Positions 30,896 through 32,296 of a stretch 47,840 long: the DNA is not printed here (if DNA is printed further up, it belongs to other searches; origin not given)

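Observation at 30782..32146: metH truncated precisely at the Hcy-domain/pterin-domain linker, with a degenerate in-frame remnant downstream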

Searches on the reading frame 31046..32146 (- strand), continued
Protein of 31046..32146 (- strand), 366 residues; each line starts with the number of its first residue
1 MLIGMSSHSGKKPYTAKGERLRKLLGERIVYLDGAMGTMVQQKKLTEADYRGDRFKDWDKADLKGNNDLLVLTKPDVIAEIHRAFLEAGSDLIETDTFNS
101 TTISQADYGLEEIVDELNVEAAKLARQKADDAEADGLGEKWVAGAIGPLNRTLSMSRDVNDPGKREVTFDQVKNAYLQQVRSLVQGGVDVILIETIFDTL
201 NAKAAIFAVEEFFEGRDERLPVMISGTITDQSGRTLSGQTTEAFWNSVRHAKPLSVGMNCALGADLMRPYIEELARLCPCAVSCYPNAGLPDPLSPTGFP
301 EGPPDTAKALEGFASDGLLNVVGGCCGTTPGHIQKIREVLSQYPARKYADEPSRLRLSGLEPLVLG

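Call 38: find_homologous_proteins(query=P0136, max_evalue=1e-200)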
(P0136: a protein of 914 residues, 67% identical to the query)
Query P0136 (914 aa): 7997 proteins with E <= 1e-200 among 8000 candidates; the best 120 are listed.
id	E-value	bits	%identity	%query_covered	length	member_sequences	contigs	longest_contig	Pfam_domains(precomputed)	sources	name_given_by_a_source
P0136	0.0e+0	2102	100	100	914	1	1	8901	PF02607.23,PF02965.23,PF00809.29,PF02310.25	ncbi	-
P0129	0.0e+0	1591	76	100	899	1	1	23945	PF02607.23,PF02965.23,PF00809.29,PF02310.25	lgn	-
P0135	0.0e+0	1543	74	100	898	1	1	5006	PF02607.23,PF02965.23,PF00809.29,PF02310.25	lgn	-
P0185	0.0e+0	1454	71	100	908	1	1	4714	PF02607.23,PF02965.23,PF00809.29,PF02310.25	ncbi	-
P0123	0.0e+0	1361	67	99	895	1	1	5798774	PF02607.23,PF02965.23,PF00809.29,PF02310.25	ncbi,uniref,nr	ncbi:methionine synthase [Rubellicoccus peritrichatus]|uniref:Methionine synthase n=1 Tax=Rubellicoc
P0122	0.0e+0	1359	67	99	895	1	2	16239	PF02607.23,PF02965.23,PF00809.29,PF02310.25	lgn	-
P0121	0.0e+0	1351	67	100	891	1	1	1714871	PF02607.23,PF02965.23,PF00809.29,PF02310.25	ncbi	-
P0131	0.0e+0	1326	66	99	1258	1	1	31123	PF02574.23,PF02607.23,PF02965.23,PF00809.29,PF02310.25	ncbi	-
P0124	0.0e+0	1323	68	97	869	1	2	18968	PF02607.23,PF02965.23,PF00809.29,PF02310.25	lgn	-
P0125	0.0e+0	1318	66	99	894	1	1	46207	PF02607.23,PF02965.23,PF00809.29,PF02310.25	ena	-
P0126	0.0e+0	1307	66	99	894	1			PF02607.23,PF02965.23,PF00809.29,PF02310.25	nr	nr:methionine synthase [Ruficoccus amylovorans]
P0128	0.0e+0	1305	65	99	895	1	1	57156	PF02607.23,PF02965.23,PF00809.29,PF02310.25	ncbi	-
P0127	0.0e+0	1297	65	99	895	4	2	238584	PF02607.23,PF02965.23,PF00809.29,PF02310.25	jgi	jgi:5-methyltetrahydrofolate--homocysteine methyltransferase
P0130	0.0e+0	1288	65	99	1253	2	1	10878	PF02574.23,PF02607.23,PF02965.23,PF00809.29,PF02310.25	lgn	-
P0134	0.0e+0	1267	63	99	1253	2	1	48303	PF02574.23,PF02607.23,PF02965.23,PF00809.29,PF02310.25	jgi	-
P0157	0.0e+0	1263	64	99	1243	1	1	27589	PF02574.23,PF02607.23,PF02965.23,PF00809.29,PF02310.25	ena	-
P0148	0.0e+0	1240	65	99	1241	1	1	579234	PF02574.23,PF02607.23,PF02965.23,PF00809.29,PF02310.25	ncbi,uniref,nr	ncbi:methionine synthase [Pelagicoccus sp. SDUM812003]|uniref:methionine synthase n=1 Tax=Pelagicocc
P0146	0.0e+0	1232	63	99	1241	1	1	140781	PF02574.23,PF02607.23,PF02965.23,PF00809.29,PF02310.25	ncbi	-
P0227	0.0e+0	1231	63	99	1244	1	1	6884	PF02574.23,PF02607.23,PF02965.23,PF00809.29,PF02310.25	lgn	-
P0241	0.0e+0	1224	63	99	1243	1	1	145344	PF02574.23,PF02607.23,PF02965.23,PF00809.29,PF02310.25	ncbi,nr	ncbi:methionine synthase [Puniceicoccaceae bacterium K14]|nr:methionine synthase [Puniceicoccaceae b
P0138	0.0e+0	1224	63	99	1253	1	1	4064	PF02574.23,PF02607.23,PF02965.23,PF00809.29,PF02310.25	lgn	-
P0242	0.0e+0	1223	63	99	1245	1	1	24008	PF02574.23,PF02607.23,PF02965.23,PF00809.29,PF02310.25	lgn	-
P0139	0.0e+0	1222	63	99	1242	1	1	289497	PF02574.23,PF02607.23,PF02965.23,PF00809.29,PF02310.25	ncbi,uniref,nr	ncbi:methionine synthase [Pelagicoccus sp. SDUM812005]|uniref:methionine synthase n=1 Tax=Pelagicocc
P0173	0.0e+0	1219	63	99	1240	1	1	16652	PF02574.23,PF02607.23,PF02965.23,PF00809.29,PF02310.25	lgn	-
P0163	0.0e+0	1218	63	99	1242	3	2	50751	PF02574.23,PF02607.23,PF02965.23,PF00809.29,PF02310.25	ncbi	-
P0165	0.0e+0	1216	63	99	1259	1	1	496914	PF02574.23,PF02607.23,PF02965.23,PF00809.29,PF02310.25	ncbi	-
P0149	0.0e+0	1212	63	99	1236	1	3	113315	PF02574.23,PF02607.23,PF02965.23,PF00809.29,PF02310.25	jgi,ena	-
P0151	0.0e+0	1212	61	100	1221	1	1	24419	PF02574.23,PF02607.23,PF02965.23,PF00809.29,PF02310.25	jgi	jgi:5-methyltetrahydrofolate--homocysteine methyltransferase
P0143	0.0e+0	1211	62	99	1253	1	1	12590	PF02574.23,PF02607.23,PF02965.23,PF00809.29,PF02310.25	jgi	-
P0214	0.0e+0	1211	63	99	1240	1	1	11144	PF02574.23,PF02607.23,PF02965.23,PF00809.29,PF02310.25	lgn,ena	-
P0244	0.0e+0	1211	62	99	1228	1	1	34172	PF02574.23,PF02607.23,PF02965.23,PF00809.29,PF02310.25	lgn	-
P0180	0.0e+0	1211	63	99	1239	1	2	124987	PF02574.23,PF02607.23,PF02965.23,PF00809.29,PF02310.25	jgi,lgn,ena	-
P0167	0.0e+0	1211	62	99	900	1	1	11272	PF02607.23,PF02965.23,PF00809.29,PF02310.25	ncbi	-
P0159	0.0e+0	1210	61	99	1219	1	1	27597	PF02574.23,PF02607.23,PF02965.23,PF00809.29,PF02310.25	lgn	-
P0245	0.0e+0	1209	62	99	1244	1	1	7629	PF02574.23,PF02607.23,PF02965.23,PF00809.29,PF02310.25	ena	-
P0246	0.0e+0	1208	60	99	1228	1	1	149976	PF02574.23,PF02607.23,PF02965.23,PF00809.29,PF02310.25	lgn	-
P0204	0.0e+0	1208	62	99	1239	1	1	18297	PF02574.23,PF02607.23,PF02965.23,PF00809.29,PF02310.25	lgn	-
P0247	0.0e+0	1207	63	100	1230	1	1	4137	PF02574.23,PF02607.23,PF02965.23,PF00809.29,PF02310.25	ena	-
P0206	0.0e+0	1207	62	99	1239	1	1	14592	PF02574.23,PF02607.23,PF02965.23,PF00809.29,PF02310.25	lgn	-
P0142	0.0e+0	1207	62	99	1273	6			PF02574.23,PF02607.23,PF02965.23,PF00809.29,PF02310.25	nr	nr:methionine synthase [Pelagicoccus enzymogenes]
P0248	0.0e+0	1207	62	99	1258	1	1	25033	PF02574.23,PF02607.23,PF02965.23,PF00809.29,PF02310.25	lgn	-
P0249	0.0e+0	1206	63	99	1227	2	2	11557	PF02574.23,PF02607.23,PF02965.23,PF00809.29,PF02310.25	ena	-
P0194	0.0e+0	1204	63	99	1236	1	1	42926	PF02574.23,PF02607.23,PF02965.23,PF00809.29,PF02310.25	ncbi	ncbi:MAG: methionine synthase [Opitutales bacterium]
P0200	0.0e+0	1204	63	99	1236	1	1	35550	PF02574.23,PF02607.23,PF02965.23,PF00809.29,PF02310.25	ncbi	ncbi:MAG: methionine synthase [Opitutales bacterium]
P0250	0.0e+0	1204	62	100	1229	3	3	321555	PF02574.23,PF02607.23,PF02965.23,PF00809.29,PF02310.25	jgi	jgi:5-methyltetrahydrofolate--homocysteine methyltransferase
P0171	0.0e+0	1204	63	99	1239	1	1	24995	PF02574.23,PF02607.23,PF02965.23,PF00809.29,PF02310.25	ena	-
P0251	0.0e+0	1203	62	99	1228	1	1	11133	PF02574.23,PF02607.23,PF02965.23,PF00809.29,PF02310.25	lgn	-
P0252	0.0e+0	1202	62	100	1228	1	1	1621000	PF02574.23,PF02607.23,PF02965.23,PF00809.29,PF02310.25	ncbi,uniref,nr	ncbi:methionine synthase [Bacteriovorax sp. PP10]|uniref:Methionine synthase n=1 Tax=Bacteriovorax a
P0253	0.0e+0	1202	61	100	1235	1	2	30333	PF02574.23,PF02607.23,PF02965.23,PF00809.29,PF02310.25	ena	-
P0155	0.0e+0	1202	61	99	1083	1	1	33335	PF02574.23,PF02607.23,PF02965.23,PF00809.29,PF02310.25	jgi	-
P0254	0.0e+0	1201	61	99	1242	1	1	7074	PF02574.23,PF02607.23,PF02965.23,PF00809.29,PF02310.25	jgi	jgi:5-methyltetrahydrofolate--homocysteine methyltransferase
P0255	0.0e+0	1201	61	100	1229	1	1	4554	PF02574.23,PF02607.23,PF02965.23,PF00809.29,PF02310.25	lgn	-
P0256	0.0e+0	1201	61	99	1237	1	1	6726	PF02574.23,PF02607.23,PF02965.23,PF00809.29,PF02310.25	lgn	-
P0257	0.0e+0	1200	62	99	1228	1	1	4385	PF02574.23,PF02607.23,PF02965.23,PF00809.29,PF02310.25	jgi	jgi:5-methyltetrahydrofolate--homocysteine methyltransferase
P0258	0.0e+0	1200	63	99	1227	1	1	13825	PF02574.23,PF02607.23,PF02965.23,PF00809.29,PF02310.25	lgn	-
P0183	0.0e+0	1200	62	99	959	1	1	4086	PF02574.23,PF02607.23,PF02965.23,PF00809.29,PF02310.25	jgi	jgi:5-methyltetrahydrofolate--homocysteine methyltransferase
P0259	0.0e+0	1200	62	99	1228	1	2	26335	PF02574.23,PF02607.23,PF02965.23,PF00809.29,PF02310.25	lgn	-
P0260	0.0e+0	1200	62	99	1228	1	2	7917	PF02574.23,PF02607.23,PF02965.23,PF00809.29,PF02310.25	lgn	-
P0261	0.0e+0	1200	62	99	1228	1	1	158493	PF02574.23,PF02607.23,PF02965.23,PF00809.29,PF02310.25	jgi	jgi:5-methyltetrahydrofolate--homocysteine methyltransferase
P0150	0.0e+0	1200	62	99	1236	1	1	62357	PF02574.23,PF02607.23,PF02965.23,PF00809.29,PF02310.25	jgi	-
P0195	0.0e+0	1200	63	99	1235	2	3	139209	PF02574.23,PF02607.23,PF02965.23,PF00809.29,PF02310.25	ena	-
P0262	0.0e+0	1199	62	99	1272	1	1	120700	PF02574.23,PF02607.23,PF02965.23,PF00809.29,PF02310.25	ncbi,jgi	jgi:5-methyltetrahydrofolate--homocysteine methyltransferase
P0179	0.0e+0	1199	62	99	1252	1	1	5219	PF02574.23,PF02607.23,PF02965.23,PF00809.29,PF02310.25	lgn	-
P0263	0.0e+0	1199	62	99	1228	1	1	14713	PF02574.23,PF02607.23,PF02965.23,PF00809.29,PF02310.25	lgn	-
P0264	0.0e+0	1199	62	99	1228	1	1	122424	PF02574.23,PF02607.23,PF02965.23,PF00809.29,PF02310.25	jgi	jgi:5-methyltetrahydrofolate--homocysteine methyltransferase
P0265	0.0e+0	1199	62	99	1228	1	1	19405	PF02574.23,PF02607.23,PF02965.23,PF00809.29,PF02310.25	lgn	-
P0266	0.0e+0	1199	62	99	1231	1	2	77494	PF02574.23,PF02607.23,PF02965.23,PF00809.29,PF02310.25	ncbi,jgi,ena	jgi:5-methyltetrahydrofolate--homocysteine methyltransferase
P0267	0.0e+0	1198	62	99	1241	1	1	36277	PF02574.23,PF02607.23,PF02965.23,PF00809.29,PF02310.25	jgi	-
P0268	0.0e+0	1198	63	99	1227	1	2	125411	PF02574.23,PF02607.23,PF02965.23,PF00809.29,PF02310.25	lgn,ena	-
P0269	0.0e+0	1198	62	99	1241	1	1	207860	PF02574.23,PF02607.23,PF02965.23,PF00809.29,PF02310.25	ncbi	-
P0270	0.0e+0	1198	63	99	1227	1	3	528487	PF02574.23,PF02607.23,PF02965.23,PF00809.29,PF02310.25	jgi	jgi:5-methyltetrahydrofolate--homocysteine methyltransferase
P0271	0.0e+0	1198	62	99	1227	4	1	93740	PF02574.23,PF02607.23,PF02965.23,PF00809.29,PF02310.25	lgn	-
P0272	0.0e+0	1198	62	99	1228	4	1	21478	PF02574.23,PF02607.23,PF02965.23,PF00809.29,PF02310.25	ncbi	-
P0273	0.0e+0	1197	63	99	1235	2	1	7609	PF02574.23,PF02607.23,PF02965.23,PF00809.29,PF02310.25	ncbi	ncbi:MAG: methionine synthase [Opitutales bacterium]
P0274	0.0e+0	1197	61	99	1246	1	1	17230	PF02574.23,PF02607.23,PF02965.23,PF00809.29,PF02310.25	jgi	jgi:5-methyltetrahydrofolate--homocysteine methyltransferase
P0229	0.0e+0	1197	62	100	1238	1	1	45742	PF02574.23,PF02607.23,PF02965.23,PF00809.29,PF02310.25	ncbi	-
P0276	0.0e+0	1196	62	99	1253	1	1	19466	PF02574.23,PF02607.23,PF02965.23,PF00809.29,PF02310.25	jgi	jgi:5-methyltetrahydrofolate--homocysteine methyltransferase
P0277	0.0e+0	1196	61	99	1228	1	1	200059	PF02574.23,PF02607.23,PF02965.23,PF00809.29,PF02310.25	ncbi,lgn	-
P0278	0.0e+0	1195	62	99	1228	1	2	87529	PF02574.23,PF02607.23,PF02965.23,PF00809.29,PF02310.25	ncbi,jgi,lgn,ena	-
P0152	0.0e+0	1195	62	99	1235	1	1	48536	PF02574.23,PF02607.23,PF02965.23,PF00809.29,PF02310.25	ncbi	ncbi:MAG: methionine synthase [Opitutales bacterium]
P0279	0.0e+0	1195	62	100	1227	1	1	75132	PF02574.23,PF02607.23,PF02965.23,PF00809.29,PF02310.25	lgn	-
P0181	0.0e+0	1195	61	99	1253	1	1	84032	PF02574.23,PF02607.23,PF02965.23,PF00809.29,PF02310.25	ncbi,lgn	-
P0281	0.0e+0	1195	63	99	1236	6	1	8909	PF02574.23,PF02607.23,PF02965.23,PF00809.29,PF02310.25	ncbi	-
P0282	0.0e+0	1195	62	99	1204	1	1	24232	PF02574.23,PF02607.23,PF02965.23,PF00809.29,PF02310.25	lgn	-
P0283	0.0e+0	1194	62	99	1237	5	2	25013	PF02574.23,PF02607.23,PF02965.23,PF00809.29,PF02310.25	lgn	-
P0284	0.0e+0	1194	61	100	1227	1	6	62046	PF02574.23,PF02607.23,PF02965.23,PF00809.29,PF02310.25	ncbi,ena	-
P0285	0.0e+0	1194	61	100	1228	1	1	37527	PF02574.23,PF02607.23,PF02965.23,PF00809.29,PF02310.25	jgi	jgi:5-methyltetrahydrofolate--homocysteine methyltransferase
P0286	0.0e+0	1194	61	100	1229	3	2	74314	PF02574.23,PF02607.23,PF02965.23,PF00809.29,PF02310.25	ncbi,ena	-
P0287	0.0e+0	1193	62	99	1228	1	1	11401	PF02574.23,PF02607.23,PF02965.23,PF00809.29,PF02310.25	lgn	-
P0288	0.0e+0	1193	61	100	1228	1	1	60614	PF02574.23,PF02607.23,PF02965.23,PF00809.29,PF02310.25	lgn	-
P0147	0.0e+0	1193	63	99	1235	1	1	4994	PF02574.23,PF02607.23,PF02965.23,PF00809.29,PF02310.25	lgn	-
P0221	0.0e+0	1193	62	99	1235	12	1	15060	PF02574.23,PF02607.23,PF02965.23,PF00809.29,PF02310.25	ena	-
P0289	0.0e+0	1193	61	99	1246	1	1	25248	PF02574.23,PF02607.23,PF02965.23,PF00809.29,PF02310.25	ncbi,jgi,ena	jgi:5-methyltetrahydrofolate--homocysteine methyltransferase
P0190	0.0e+0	1192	61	100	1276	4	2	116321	PF02574.23,PF02607.23,PF02965.23,PF00809.29,PF02310.25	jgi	jgi:5-methyltetrahydrofolate--homocysteine methyltransferase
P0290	0.0e+0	1192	61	100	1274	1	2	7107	PF02574.23,PF02607.23,PF02965.23,PF00809.29,PF02310.25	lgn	-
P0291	0.0e+0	1192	62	99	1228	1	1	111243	PF02574.23,PF02607.23,PF02965.23,PF00809.29,PF02310.25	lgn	-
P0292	0.0e+0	1192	62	99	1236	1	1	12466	PF02574.23,PF02607.23,PF02965.23,PF00809.29,PF02310.25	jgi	jgi:5-methyltetrahydrofolate--homocysteine methyltransferase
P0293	0.0e+0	1192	62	100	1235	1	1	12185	PF02574.23,PF02607.23,PF02965.23,PF00809.29,PF02310.25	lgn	-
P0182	0.0e+0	1192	62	99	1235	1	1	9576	PF02574.23,PF02607.23,PF02965.23,PF00809.29,PF02310.25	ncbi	-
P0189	0.0e+0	1191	62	99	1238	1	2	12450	PF02574.23,PF02607.23,PF02965.23,PF00809.29,PF02310.25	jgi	jgi:5-methyltetrahydrofolate--homocysteine methyltransferase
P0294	0.0e+0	1191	61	100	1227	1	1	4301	PF02574.23,PF02607.23,PF02965.23,PF00809.29,PF02310.25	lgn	-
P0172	0.0e+0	1190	61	100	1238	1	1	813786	PF02574.23,PF02607.23,PF02965.23,PF00809.29,PF02310.25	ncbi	ncbi:MAG: methionine synthase [Oligoflexus sp.]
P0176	0.0e+0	1190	61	99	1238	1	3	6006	PF02574.23,PF02607.23,PF02965.23,PF00809.29,PF02310.25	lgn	-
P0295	0.0e+0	1190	61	100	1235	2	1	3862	PF02574.23,PF02607.23,PF02965.23,PF00809.29,PF02310.25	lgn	-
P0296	0.0e+0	1189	62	99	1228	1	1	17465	PF02574.23,PF02607.23,PF02965.23,PF00809.29,PF02310.25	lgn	-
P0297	0.0e+0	1189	62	99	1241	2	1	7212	PF02574.23,PF02607.23,PF02965.23,PF00809.29,PF02310.25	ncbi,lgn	-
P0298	0.0e+0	1189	62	99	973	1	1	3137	PF02574.23,PF02607.23,PF02965.23,PF00809.29,PF02310.25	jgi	jgi:5-methyltetrahydrofolate--homocysteine methyltransferase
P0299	0.0e+0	1189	62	99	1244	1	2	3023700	PF02574.23,PF02607.23,PF02965.23,PF00809.29,PF02310.25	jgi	jgi:5-methyltetrahydrofolate--homocysteine methyltransferase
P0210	0.0e+0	1189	63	99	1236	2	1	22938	PF02574.23,PF02607.23,PF02965.23,PF00809.29,PF02310.25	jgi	jgi:5-methyltetrahydrofolate--homocysteine methyltransferase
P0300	0.0e+0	1189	61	100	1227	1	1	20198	PF02574.23,PF02607.23,PF02965.23,PF00809.29,PF02310.25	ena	-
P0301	0.0e+0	1189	61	100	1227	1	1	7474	PF02574.23,PF02607.23,PF02965.23,PF00809.29,PF02310.25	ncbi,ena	-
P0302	0.0e+0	1188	62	99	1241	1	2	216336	PF02574.23,PF02607.23,PF02965.23,PF00809.29,PF02310.25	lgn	-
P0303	0.0e+0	1188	62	99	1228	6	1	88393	PF02574.23,PF02607.23,PF02965.23,PF00809.29,PF02310.25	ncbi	-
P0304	0.0e+0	1188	61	99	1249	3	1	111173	PF02574.23,PF02607.23,PF02965.23,PF00809.29,PF02310.25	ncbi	-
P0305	0.0e+0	1188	62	99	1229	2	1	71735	PF02574.23,PF02607.23,PF02965.23,PF00809.29,PF02310.25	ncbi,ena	-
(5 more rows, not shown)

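Call 39: find_encoding_contigs(protein=P0135, flank=6000, max_places=4)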
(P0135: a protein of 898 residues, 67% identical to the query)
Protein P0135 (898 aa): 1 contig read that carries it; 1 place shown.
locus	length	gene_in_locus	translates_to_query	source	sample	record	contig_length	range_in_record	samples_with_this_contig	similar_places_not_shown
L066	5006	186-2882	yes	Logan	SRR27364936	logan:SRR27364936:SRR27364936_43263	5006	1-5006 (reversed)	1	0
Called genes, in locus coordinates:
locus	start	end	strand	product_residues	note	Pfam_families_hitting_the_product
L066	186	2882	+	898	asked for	PF00809:Pterin_bind, PF02607:B12-binding_2, PF02310:B12-binding, PF02965:Met_synt_B12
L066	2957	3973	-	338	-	PF00149:Metallophos, PF12850:Metallophos_2 (faint)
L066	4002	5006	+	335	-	?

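Call 40: find_encoding_contigs(protein=P0185, flank=6000, max_places=4)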
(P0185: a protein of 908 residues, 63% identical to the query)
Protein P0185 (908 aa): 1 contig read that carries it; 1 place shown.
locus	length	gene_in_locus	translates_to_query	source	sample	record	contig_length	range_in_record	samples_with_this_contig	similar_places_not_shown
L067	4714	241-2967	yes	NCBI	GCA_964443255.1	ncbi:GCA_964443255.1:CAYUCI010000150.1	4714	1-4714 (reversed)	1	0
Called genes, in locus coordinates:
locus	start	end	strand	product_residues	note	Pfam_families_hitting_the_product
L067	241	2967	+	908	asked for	PF00809:Pterin_bind, PF02607:B12-binding_2, PF02310:B12-binding, PF02965:Met_synt_B12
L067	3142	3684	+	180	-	-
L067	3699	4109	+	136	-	PF06968:BATS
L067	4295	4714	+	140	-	?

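Call 53: find_encoding_contigs(protein=P0006, flank=6000, max_places=2)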
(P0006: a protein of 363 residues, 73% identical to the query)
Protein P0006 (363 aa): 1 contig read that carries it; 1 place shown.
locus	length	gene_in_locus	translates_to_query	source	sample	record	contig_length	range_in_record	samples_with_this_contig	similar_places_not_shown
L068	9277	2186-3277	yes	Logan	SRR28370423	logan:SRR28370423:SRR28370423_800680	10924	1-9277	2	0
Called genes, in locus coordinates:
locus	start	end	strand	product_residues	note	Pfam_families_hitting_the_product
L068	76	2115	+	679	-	PF00657:Lipase_GDSL, PF13472:Lipase_GDSL_2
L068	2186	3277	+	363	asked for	PF02574:S-methyl_trans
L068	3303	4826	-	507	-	PF02446:Glyco_hydro_77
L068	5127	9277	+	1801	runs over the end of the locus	PF01835:MG2, PF07703:A2M_BRD, PF00207:A2M, PF07678:TED_complement, PF17973:bMG10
